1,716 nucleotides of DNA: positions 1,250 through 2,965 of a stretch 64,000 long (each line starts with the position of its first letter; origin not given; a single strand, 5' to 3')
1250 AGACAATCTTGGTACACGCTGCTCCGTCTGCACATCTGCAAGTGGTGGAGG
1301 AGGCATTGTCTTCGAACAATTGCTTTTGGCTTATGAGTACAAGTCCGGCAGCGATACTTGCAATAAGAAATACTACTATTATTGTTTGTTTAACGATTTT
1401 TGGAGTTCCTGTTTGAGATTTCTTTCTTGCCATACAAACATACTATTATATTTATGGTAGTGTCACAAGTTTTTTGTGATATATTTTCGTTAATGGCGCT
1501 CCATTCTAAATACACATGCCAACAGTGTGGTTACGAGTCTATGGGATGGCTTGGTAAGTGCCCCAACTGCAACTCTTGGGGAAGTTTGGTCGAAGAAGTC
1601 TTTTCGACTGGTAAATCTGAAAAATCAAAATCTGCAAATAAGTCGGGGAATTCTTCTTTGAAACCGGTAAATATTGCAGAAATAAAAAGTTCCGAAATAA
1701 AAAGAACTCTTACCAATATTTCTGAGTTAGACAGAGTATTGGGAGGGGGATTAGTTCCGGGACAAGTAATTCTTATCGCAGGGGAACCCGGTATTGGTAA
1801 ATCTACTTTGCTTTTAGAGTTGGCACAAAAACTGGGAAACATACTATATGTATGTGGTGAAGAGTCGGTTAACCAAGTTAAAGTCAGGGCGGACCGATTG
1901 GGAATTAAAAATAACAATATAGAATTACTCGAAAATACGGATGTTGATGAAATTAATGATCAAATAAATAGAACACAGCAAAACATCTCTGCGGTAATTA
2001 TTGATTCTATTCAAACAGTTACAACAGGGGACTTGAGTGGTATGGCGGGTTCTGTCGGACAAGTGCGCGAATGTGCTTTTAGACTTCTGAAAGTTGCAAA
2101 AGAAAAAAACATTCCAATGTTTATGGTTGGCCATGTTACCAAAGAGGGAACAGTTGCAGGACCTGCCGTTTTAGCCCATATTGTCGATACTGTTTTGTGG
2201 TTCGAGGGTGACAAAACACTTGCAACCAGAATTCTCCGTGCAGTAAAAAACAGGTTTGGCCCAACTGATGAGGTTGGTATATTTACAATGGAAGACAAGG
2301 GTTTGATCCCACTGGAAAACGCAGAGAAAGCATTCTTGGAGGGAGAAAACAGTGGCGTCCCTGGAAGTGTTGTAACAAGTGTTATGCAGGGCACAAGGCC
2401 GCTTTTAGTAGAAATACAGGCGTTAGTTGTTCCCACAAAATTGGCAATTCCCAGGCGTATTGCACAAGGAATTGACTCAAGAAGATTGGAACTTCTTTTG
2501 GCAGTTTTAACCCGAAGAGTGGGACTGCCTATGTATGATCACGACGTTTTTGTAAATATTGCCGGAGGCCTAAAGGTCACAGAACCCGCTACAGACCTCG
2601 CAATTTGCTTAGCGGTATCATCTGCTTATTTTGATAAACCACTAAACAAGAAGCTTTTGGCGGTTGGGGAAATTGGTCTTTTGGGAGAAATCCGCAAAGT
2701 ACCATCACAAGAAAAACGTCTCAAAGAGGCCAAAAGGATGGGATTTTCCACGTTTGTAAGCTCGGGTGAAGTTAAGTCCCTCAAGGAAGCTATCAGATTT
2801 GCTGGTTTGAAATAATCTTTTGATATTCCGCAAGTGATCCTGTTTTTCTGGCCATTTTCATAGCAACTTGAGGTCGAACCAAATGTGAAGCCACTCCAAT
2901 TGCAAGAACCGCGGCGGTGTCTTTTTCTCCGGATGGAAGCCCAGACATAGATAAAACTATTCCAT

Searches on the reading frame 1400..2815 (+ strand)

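Call 99: search_protein_families(library=pfam, proteins=[window:1400-2815:+], max_evalue=0.00001)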
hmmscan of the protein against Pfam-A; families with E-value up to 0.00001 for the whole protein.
window:1400-2815:+ (471 aa): 7 families
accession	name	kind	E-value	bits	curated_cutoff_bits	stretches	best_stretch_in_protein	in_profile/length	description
PF06745.19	ATPase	-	3.3e-14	53.2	26.6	1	105-175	3-78/231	KaiC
PF13481.12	AAA_25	-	1.7e-12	47.8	27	1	94-250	6-194/195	AAA domain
PF18073.7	Zn_ribbon_LapB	-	1.1e-11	44.6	25.7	1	38-65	1-28/28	Rubredoxin metal binding domain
PF03796.21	DnaB_C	-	1.7e-10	41.2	27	0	105-146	4-44/255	DnaB-like helicase C terminal domain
PF13541.12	ChlI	-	9.7e-08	32.4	27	1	374-453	36-116/121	Subunit ChlI of Mg-chelatase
PF13479.12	AAA_24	-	2.3e-06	28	27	1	122-206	3-75/195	AAA domain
PF13401.12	AAA_22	-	6.6e-06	26.9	27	0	122-245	6-123/130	AAA domain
